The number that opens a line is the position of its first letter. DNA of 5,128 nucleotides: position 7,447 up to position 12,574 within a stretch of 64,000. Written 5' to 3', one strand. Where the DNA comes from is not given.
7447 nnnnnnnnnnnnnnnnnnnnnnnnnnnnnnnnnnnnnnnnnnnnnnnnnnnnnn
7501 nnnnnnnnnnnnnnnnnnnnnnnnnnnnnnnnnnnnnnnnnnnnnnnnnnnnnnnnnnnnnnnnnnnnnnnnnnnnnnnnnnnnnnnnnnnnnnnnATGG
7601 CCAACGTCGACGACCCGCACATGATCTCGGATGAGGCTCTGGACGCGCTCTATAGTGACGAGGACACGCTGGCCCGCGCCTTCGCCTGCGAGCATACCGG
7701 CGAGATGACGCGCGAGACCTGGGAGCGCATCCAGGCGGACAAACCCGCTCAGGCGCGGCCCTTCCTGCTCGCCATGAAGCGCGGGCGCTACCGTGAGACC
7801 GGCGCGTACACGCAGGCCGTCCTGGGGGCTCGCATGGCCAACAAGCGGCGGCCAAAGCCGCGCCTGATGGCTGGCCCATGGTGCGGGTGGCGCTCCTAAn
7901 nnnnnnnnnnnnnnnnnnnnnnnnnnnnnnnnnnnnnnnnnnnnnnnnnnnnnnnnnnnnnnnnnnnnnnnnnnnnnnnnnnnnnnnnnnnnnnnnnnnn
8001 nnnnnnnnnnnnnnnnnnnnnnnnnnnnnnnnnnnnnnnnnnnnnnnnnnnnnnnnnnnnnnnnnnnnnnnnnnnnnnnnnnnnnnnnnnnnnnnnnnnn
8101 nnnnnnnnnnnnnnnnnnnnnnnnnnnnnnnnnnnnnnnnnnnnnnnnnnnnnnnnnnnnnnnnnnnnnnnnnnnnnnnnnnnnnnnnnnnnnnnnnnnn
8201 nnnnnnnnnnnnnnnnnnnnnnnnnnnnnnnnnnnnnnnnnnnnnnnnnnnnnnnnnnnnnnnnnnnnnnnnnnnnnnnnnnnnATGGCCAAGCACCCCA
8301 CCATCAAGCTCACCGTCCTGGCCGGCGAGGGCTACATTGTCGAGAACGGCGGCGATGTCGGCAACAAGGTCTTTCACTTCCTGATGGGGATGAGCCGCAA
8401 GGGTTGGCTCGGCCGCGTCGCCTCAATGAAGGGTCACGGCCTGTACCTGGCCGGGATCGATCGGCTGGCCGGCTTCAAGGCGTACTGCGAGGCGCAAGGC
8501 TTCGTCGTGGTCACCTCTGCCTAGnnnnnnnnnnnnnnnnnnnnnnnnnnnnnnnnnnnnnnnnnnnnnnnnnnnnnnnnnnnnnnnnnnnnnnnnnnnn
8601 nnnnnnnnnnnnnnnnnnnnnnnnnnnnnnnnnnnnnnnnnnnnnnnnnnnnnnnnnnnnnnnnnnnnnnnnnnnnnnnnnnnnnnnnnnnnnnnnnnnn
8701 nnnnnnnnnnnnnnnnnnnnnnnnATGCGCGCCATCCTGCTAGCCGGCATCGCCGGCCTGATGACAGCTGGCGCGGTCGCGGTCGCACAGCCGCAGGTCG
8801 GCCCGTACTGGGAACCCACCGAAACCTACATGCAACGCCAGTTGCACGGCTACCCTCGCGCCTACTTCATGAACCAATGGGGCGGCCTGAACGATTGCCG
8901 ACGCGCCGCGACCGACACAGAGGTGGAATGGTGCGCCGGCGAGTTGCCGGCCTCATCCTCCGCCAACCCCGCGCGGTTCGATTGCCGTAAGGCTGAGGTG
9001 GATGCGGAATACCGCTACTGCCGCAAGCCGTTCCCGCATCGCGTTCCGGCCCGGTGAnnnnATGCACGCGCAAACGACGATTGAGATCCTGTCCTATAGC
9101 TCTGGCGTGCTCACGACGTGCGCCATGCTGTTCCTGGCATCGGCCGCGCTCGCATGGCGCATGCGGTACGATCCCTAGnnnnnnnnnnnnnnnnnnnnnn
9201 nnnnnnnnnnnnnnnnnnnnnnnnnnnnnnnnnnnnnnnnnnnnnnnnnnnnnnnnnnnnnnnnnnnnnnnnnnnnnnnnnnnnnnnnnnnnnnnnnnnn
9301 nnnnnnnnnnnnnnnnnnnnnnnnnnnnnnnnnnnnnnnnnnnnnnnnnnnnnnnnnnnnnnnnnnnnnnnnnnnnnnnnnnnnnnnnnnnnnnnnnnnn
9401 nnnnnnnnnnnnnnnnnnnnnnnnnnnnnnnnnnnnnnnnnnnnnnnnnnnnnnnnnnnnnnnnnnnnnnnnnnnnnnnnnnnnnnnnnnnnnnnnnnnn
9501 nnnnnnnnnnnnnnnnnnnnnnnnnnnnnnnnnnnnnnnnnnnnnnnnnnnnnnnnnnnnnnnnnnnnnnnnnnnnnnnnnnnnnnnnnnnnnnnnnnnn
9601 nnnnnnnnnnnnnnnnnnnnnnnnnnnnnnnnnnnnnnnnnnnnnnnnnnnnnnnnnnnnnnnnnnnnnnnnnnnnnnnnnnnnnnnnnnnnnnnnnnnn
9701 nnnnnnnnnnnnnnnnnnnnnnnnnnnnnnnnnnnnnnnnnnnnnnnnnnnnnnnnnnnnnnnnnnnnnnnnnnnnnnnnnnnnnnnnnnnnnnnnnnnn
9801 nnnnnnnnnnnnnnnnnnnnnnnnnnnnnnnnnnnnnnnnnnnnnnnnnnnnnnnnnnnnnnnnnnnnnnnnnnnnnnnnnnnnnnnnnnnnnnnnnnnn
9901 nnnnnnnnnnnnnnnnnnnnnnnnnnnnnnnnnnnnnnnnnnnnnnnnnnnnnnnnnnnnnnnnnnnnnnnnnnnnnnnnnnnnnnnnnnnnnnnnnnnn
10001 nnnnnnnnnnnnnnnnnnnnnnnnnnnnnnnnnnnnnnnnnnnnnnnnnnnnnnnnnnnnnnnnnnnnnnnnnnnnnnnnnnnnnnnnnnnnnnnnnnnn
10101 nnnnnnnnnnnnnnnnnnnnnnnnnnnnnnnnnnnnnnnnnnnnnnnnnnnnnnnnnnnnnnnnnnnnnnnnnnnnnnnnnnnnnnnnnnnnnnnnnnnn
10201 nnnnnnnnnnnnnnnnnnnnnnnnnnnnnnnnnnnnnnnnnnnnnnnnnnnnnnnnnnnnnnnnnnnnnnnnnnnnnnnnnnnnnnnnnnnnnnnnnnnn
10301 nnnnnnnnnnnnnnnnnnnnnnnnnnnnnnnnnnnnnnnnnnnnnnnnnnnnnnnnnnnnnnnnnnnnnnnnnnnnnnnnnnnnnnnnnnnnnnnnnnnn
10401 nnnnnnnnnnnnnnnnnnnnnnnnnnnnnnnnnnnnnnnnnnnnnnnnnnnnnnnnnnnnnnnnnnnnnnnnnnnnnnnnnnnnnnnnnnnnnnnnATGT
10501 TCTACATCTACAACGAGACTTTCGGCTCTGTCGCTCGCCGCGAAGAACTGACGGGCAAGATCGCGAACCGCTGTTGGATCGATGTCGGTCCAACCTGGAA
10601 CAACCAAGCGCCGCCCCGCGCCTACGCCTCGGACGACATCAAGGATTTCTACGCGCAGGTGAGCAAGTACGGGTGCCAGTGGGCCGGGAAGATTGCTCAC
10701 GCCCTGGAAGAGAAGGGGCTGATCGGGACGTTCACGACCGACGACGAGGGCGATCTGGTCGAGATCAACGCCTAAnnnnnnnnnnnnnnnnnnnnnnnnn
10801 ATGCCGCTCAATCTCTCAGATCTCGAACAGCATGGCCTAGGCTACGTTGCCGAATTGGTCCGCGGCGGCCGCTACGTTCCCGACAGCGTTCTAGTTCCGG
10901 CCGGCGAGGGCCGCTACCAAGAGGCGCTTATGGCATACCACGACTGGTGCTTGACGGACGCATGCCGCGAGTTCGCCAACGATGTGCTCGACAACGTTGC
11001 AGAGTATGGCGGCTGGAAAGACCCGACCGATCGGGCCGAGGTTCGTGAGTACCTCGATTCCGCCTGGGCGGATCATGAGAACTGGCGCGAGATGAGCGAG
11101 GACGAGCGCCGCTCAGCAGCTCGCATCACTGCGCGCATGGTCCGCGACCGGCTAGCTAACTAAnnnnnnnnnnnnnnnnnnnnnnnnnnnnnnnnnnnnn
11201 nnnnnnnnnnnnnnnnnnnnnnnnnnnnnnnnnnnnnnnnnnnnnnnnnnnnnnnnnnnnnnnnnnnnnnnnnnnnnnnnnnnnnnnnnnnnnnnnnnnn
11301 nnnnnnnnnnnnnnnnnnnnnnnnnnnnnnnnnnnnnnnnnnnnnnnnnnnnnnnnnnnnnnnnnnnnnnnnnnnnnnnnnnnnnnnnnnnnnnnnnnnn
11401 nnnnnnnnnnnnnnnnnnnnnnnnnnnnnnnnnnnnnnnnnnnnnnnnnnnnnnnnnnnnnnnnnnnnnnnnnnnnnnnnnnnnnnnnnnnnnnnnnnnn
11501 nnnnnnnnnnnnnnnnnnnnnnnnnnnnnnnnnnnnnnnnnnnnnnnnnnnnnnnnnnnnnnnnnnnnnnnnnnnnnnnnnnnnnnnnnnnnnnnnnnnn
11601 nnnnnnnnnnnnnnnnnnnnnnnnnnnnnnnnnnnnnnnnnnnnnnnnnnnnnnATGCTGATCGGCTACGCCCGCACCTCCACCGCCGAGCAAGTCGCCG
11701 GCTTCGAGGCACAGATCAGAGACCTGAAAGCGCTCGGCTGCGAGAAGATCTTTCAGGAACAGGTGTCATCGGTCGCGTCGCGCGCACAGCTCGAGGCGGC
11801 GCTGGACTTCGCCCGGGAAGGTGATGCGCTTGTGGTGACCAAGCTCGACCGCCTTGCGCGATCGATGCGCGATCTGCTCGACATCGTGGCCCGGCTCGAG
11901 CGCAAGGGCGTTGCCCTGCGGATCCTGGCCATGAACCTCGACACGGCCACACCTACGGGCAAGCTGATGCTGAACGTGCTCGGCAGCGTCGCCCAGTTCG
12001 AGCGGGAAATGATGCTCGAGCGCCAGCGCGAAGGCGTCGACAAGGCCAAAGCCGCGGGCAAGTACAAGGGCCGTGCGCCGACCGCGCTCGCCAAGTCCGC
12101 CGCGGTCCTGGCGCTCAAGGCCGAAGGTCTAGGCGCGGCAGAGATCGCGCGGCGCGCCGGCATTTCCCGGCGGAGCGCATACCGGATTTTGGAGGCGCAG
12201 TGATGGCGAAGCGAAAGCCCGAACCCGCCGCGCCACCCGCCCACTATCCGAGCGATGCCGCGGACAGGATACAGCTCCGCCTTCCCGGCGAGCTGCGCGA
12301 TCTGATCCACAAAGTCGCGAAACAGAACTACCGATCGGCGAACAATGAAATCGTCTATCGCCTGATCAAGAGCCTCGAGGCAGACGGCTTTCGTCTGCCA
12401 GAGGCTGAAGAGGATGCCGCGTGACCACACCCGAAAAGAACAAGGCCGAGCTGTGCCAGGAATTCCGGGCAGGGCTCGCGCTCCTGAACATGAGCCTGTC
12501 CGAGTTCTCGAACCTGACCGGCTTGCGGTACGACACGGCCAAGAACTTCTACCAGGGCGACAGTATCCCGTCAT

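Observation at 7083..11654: Array of gene cassettes, each built as A-tract / sigma70 promoter / conserved leader / RBS / small gene, carrying ArdA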

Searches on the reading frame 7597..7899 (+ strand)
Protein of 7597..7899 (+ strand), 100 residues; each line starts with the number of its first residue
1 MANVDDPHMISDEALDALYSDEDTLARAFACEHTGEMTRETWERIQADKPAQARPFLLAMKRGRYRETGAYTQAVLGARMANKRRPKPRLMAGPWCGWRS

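Call 8: search_protein_families(library=pfam, proteins=[window:7597-7899:+], max_evalue=0.1)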
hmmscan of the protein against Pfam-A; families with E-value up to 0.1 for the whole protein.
window:7597-7899:+ (100 aa): 0 families

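Call 11: search_protein_families(library=phrogs, proteins=[window:7597-7899:+], max_evalue=0.01)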
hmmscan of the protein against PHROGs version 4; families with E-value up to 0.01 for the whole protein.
window:7597-7899:+ (100 aa): 0 families

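Call 70: search_solved_structures(query=window:7597-7899:+, max_evalue=1)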
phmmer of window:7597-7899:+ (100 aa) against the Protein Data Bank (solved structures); distinct sequences matched with E-value up to 1: 3.
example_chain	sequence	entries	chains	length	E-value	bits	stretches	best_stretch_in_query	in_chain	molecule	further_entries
1ny9_A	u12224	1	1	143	0.71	13.9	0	28-68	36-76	Transcriptional activator tipA-S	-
2mbz_A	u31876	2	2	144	0.72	13.9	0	28-68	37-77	HTH-type transcriptional activator TipA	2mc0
4i68_A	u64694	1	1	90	0.83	13.7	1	39-87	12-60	Heat resistant RNA dependent ATPase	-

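Call 97: find_homologous_proteins(query=window:7597-7899:+)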
Query window:7597-7899:+ (100 aa): 3 proteins with E <= 0.001 among 4 candidates.
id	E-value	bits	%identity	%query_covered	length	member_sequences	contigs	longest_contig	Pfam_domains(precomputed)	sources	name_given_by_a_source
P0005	1.8e-62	226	100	100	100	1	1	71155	-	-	-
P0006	2.0e-48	181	84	96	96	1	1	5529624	-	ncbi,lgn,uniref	ncbi:hypothetical protein ACFQE0_13655 [Methylobacterium komagatae]|uniref:Uncharacterized protein n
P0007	1.2e-44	169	78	97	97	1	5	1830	-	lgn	-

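Call 98: find_encoding_contigs(protein=P0006, flank=10000, max_places=3)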
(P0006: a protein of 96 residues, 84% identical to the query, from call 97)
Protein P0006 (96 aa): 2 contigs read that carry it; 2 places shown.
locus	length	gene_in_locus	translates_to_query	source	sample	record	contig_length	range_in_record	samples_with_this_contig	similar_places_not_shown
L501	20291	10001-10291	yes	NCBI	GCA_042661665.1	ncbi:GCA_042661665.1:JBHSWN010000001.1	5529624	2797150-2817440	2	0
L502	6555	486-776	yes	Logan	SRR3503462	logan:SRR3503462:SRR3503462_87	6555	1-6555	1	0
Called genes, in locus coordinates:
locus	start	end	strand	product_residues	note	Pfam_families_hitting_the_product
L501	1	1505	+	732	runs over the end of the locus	PF00378:ECH_1, PF16113:ECH_2, PF01266:DAO (weak), PF02737:3HCDH_N, PF00725:3HCDH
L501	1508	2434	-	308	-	PF00126:HTH_1, PF03466:LysR_substrate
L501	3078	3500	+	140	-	PF00497:SBP_bac_3 (weak)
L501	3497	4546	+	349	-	PF01212:Beta_elim_lyase, PF00155:Aminotran_1_2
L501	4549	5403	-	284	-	PF00929:RNase_T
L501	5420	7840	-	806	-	PF22745:Nlig-Ia, PF01653:DNA_ligase_aden, PF03120:OB_DNA_ligase, PF03119:DNA_ligase_ZBD (weak), PF14520:HHH_5 (faint), PF12826:HHH_2, PF00533:BRCT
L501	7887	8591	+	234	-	PF22624:AASDHPPT_N, PF01648:ACPS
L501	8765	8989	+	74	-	-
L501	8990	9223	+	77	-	-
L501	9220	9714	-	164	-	PF13455:MUG113 (faint)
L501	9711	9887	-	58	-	-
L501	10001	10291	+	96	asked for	-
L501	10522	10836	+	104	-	-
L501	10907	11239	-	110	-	PF23831:DUF7201 (weak)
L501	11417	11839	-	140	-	-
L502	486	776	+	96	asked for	-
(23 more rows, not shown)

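Call 99: find_encoding_contigs(protein=P0007, flank=3000, max_places=5)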
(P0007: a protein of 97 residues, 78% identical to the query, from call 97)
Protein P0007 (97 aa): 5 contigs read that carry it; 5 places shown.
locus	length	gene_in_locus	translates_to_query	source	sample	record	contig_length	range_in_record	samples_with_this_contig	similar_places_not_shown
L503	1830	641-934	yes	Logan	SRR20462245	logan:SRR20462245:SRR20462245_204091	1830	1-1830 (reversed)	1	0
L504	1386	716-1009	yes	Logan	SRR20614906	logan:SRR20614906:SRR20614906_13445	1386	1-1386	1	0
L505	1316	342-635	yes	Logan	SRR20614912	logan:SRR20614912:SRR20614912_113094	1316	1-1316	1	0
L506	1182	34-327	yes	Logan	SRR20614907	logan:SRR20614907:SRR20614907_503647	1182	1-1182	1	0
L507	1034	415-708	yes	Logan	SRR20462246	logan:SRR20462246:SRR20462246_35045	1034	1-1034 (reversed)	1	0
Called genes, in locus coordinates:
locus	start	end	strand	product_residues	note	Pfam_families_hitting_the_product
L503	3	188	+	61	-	?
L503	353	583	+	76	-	-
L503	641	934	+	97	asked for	-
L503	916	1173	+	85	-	-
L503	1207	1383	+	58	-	-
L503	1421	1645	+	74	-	-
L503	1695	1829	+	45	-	?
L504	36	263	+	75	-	-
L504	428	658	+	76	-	-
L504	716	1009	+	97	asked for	-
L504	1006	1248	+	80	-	-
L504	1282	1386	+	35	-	?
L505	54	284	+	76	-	-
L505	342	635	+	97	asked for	-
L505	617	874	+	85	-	-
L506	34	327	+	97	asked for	-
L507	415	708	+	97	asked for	-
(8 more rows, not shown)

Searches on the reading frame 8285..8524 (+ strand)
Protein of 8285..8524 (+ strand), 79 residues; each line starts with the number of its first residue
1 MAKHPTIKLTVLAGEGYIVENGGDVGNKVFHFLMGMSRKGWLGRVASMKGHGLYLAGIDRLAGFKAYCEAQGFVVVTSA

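Call 8: search_protein_families(library=pfam, proteins=[window:8285-8524:+], max_evalue=0.1)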
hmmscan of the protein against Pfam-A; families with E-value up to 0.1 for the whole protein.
window:8285-8524:+ (79 aa): 0 families

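Call 11: search_protein_families(library=phrogs, proteins=[window:8285-8524:+], max_evalue=0.01)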
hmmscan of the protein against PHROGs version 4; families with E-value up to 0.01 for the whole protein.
window:8285-8524:+ (79 aa): 0 families

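Call 71: search_solved_structures(query=window:8285-8524:+, max_evalue=1)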
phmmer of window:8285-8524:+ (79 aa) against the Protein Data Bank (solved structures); distinct sequences matched with E-value up to 1: 1.
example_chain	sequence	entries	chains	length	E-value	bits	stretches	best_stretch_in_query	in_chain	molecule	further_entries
5v36_A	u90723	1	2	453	0.04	17.8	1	16-72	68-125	Glutathione reductase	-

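Call 96: find_homologous_proteins(query=window:8285-8524:+)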
Query window:8285-8524:+ (79 aa): 1 proteins with E <= 0.001 among 2 candidates.
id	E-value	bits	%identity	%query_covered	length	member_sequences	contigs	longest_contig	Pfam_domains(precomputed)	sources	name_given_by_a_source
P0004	6.5e-46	172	100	100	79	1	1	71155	-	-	-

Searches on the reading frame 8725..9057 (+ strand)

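Call 8: search_protein_families(library=pfam, proteins=[window:8725-9057:+], max_evalue=0.1)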
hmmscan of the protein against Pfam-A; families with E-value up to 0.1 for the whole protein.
window:8725-9057:+ (110 aa): 1 family
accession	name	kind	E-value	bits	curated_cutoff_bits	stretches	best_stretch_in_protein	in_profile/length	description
PF24463.1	DUF7577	-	0.03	14.4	28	0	90-101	10-21/27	Domain of unknown function (DUF7577)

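Call 11: search_protein_families(library=phrogs, proteins=[window:8725-9057:+], max_evalue=0.01)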
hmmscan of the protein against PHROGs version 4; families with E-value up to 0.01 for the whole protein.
window:8725-9057:+ (110 aa): 0 families

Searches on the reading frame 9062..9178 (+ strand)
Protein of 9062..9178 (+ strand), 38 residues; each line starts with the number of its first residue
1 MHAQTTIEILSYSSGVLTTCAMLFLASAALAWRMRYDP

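Call 8: search_protein_families(library=pfam, proteins=[window:9062-9178:+], max_evalue=0.1)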
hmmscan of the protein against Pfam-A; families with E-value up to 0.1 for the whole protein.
window:9062-9178:+ (38 aa): 1 family
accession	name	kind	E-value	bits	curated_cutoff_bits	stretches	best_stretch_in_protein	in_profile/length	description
PF16311.10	TMEM100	-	0.025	14.6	34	1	6-35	81-110/133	Transmembrane protein 100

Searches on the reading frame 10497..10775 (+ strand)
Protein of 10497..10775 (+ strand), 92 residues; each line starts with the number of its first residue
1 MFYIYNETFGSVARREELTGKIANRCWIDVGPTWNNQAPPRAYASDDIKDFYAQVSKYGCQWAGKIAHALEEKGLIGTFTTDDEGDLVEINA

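Call 7: search_protein_families(library=pfam, proteins=[window:10497-10775:+], max_evalue=0.1)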
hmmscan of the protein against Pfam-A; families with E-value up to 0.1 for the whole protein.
window:10497-10775:+ (92 aa): 0 families

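Call 11: search_protein_families(library=phrogs, proteins=[window:10497-10775:+], max_evalue=0.01)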
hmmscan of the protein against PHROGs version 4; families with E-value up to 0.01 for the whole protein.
window:10497-10775:+ (92 aa): 0 families

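Call 69: search_solved_structures(query=window:10497-10775:+, max_evalue=1)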
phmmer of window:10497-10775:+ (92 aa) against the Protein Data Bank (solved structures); distinct sequences matched with E-value up to 1: 0.

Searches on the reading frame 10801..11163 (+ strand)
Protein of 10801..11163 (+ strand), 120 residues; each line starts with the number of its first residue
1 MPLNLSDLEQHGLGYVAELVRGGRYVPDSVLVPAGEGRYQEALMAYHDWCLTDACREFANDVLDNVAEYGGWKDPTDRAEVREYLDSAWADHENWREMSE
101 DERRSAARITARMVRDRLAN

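Call 7: search_protein_families(library=pfam, proteins=[window:10801-11163:+], max_evalue=0.1)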
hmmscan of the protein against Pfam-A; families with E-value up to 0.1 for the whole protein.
window:10801-11163:+ (120 aa): 0 families

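Call 11: search_protein_families(library=phrogs, proteins=[window:10801-11163:+], max_evalue=0.01)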
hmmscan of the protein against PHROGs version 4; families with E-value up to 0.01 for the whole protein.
window:10801-11163:+ (120 aa): 0 families

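Call 68: search_solved_structures(query=window:10801-11163:+, max_evalue=1)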
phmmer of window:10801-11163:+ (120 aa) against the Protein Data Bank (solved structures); distinct sequences matched with E-value up to 1: 1.
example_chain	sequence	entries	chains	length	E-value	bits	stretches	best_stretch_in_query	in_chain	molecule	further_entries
7f7n_A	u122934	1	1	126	0.29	14.4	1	37-102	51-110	Transcriptional regulator WhiB4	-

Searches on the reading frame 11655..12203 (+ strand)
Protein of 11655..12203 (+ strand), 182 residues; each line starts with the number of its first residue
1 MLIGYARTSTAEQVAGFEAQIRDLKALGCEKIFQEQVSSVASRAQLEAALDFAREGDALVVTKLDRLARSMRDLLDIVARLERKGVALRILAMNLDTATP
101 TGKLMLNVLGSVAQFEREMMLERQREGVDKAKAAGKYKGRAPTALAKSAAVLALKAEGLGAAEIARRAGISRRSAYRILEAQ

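Call 7: search_protein_families(library=pfam, proteins=[window:11655-12203:+], max_evalue=0.1)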
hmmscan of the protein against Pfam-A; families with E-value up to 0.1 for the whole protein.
window:11655-12203:+ (182 aa): 12 families
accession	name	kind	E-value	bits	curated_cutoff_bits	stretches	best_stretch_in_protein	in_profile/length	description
PF00239.26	Resolvase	-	8.5e-42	143.1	23.3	1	3-137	2-145/145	Resolvase, N terminal domain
PF13384.12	HTH_23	-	5.2e-05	23.4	24.6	1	149-180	8-39/50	Homeodomain-like domain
PF02796.21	HTH_7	-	0.0001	22.8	23.8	1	149-182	12-45/45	Helix-turn-helix domain of resolvase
PF13551.12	HTH_29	-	0.00015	22.2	28.1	1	150-181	3-35/64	Winged helix-turn helix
PF09339.16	HTH_IclR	-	0.0009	19.4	22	1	152-180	12-40/52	IclR helix-turn-helix domain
PF13518.12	HTH_28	-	0.0016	19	25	1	151-179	5-33/52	Helix-turn-helix domain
PF01978.25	TrmB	-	0.0047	17.2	25.6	1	154-180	18-44/68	Sugar-specific transcriptional regulator TrmB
PF21476.4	PF0610-like_N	-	0.0071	17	33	1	153-180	9-36/50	PF0610-like, N-terminal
PF00440.29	TetR_N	-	0.033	14.4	24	1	158-177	16-35/47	Bacterial regulatory proteins, tetR family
PF08281.18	Sigma70_r4_2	-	0.052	13.6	25.7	0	150-176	18-44/54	Sigma-70, region 4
PF21716.3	dnstrm_HI1420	-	0.074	13.4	27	0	156-180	41-65/90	Probable addiction module antidote protein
PF25213.1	HVO_A0261_N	-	0.076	13.3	35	0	149-180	14-46/86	HVO_A0261 N-terminal domain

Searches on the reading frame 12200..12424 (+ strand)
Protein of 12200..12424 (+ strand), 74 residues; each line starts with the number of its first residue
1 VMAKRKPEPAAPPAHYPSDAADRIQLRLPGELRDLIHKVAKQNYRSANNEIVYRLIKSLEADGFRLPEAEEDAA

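Call 7: search_protein_families(library=pfam, proteins=[window:12200-12424:+], max_evalue=0.1)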
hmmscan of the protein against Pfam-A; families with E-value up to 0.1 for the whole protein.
window:12200-12424:+ (74 aa): 1 family
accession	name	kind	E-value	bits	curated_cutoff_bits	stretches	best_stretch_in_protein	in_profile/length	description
PF03869.20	Arc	-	5.4e-11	42.6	20.4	1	21-63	4-46/50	Arc-like DNA binding domain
